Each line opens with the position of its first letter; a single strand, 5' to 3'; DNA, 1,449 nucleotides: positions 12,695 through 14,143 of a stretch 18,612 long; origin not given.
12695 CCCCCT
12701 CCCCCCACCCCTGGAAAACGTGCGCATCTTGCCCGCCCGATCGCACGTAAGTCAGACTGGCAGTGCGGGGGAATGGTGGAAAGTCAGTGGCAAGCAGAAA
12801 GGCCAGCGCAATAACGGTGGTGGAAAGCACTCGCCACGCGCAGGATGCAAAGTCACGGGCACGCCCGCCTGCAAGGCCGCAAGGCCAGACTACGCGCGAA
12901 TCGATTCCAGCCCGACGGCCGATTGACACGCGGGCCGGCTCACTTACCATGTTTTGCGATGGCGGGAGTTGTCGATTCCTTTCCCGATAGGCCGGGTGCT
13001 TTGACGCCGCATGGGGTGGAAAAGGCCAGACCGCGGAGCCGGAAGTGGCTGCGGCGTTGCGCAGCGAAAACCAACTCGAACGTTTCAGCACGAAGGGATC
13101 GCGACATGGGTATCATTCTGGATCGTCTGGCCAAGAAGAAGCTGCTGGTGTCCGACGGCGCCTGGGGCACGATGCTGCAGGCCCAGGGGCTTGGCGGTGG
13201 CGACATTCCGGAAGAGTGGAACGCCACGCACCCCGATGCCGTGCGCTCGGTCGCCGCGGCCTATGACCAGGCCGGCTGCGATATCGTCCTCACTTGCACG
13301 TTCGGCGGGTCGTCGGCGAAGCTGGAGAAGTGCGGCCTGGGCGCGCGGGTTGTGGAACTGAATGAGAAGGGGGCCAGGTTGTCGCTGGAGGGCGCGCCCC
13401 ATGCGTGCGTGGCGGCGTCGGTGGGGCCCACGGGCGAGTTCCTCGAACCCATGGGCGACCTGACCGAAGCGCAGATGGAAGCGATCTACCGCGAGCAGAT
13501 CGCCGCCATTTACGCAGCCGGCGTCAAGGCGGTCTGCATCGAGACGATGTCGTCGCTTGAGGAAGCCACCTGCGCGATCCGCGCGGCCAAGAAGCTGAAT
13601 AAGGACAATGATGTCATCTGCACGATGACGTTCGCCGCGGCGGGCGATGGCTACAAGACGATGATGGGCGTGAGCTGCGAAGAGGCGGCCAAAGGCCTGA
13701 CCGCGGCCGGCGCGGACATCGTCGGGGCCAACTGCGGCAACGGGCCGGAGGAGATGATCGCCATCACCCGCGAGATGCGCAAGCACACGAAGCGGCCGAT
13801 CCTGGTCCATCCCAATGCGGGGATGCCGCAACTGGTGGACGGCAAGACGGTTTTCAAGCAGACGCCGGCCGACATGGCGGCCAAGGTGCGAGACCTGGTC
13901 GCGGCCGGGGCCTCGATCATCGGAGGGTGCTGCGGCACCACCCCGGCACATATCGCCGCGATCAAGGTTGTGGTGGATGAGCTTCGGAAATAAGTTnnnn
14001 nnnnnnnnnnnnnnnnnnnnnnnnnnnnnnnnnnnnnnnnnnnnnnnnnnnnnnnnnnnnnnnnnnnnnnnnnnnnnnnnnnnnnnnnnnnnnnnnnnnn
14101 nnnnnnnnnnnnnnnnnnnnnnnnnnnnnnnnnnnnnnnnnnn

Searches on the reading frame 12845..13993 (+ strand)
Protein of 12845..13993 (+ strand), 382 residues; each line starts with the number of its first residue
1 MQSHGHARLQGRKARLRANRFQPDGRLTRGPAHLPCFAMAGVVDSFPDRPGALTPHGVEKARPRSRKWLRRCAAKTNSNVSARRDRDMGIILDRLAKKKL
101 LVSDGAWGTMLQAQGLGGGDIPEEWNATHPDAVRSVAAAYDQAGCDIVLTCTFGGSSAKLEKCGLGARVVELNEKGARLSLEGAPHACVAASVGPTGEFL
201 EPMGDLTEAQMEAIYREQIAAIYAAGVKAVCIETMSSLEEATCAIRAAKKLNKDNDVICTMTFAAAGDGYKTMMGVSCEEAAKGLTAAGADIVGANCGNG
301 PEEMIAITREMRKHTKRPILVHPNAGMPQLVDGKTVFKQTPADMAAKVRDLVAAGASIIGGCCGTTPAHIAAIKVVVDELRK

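Call 33: search_protein_families(library=pfam, proteins=[window:12845-13993:+], max_evalue=0.001)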
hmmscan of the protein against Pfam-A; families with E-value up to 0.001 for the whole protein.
window:12845-13993:+ (382 aa): 1 family
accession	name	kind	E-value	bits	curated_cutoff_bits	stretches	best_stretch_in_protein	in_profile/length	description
PF02574.22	S-methyl_trans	-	7.4e-66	223.3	22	1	101-375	1-281/283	Homocysteine S-methyltransferase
